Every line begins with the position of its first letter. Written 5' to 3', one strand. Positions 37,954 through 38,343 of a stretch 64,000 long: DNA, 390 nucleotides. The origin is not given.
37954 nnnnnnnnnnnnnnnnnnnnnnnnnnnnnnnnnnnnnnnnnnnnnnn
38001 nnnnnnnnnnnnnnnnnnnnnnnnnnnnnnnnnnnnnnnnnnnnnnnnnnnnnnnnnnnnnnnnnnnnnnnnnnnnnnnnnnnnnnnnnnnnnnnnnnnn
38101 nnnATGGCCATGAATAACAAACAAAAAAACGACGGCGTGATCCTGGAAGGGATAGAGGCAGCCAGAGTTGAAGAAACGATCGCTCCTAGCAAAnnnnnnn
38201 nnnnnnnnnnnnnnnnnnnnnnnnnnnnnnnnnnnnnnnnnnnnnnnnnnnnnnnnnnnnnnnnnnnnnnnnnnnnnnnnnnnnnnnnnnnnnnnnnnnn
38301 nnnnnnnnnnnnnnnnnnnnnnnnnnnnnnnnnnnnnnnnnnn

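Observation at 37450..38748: AT-rich 1.3-kb island with two tandem, paralogous micro-ORFs (38 and 28 codons) built on a 36-bp repeat, followed by a terminator, an MFS exporter and an orphan ADOP permease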

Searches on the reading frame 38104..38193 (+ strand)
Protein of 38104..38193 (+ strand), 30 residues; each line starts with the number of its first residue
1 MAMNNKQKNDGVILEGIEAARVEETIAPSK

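Call 31: search_protein_families(library=ncbifam, proteins=[window:38110-38193:+], max_evalue=10)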
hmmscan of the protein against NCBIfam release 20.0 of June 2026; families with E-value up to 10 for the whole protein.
seq(28 aa): 0 families

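Call 32: search_protein_families(library=pfam, proteins=[window:38110-38193:+], max_evalue=10)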
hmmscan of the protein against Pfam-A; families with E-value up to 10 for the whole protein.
seq(28 aa): 0 families

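Call 33: find_related_loci(query=A3, collection=metagenome_contigs, flank=6000)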
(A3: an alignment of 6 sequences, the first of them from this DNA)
Query A3 (28 aa) in metagenome_contigs; peptide patterns used: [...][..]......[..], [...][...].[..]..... (x = any residue, [..] = any of these).
180 stretches matched a pattern, but none encodes a relative of the query by tblastn (E <= 1e-3).
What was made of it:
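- Tried and rejected: The profile search matched 180 stretches, but none passed tblastn with a 28-aa query (call 33).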

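Call 74: search_protein_representatives(protein=window:38104-38193:+)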
Query: 30 residues. Proteins with E-value up to 0.001 (for the whole library): 2; up to 1e-10: 0; up to 1e-30: 0. The best 2 are listed.
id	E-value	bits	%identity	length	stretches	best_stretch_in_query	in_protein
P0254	5.1e-05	36.9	72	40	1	2-30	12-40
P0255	6.9e-04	33.6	71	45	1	2-29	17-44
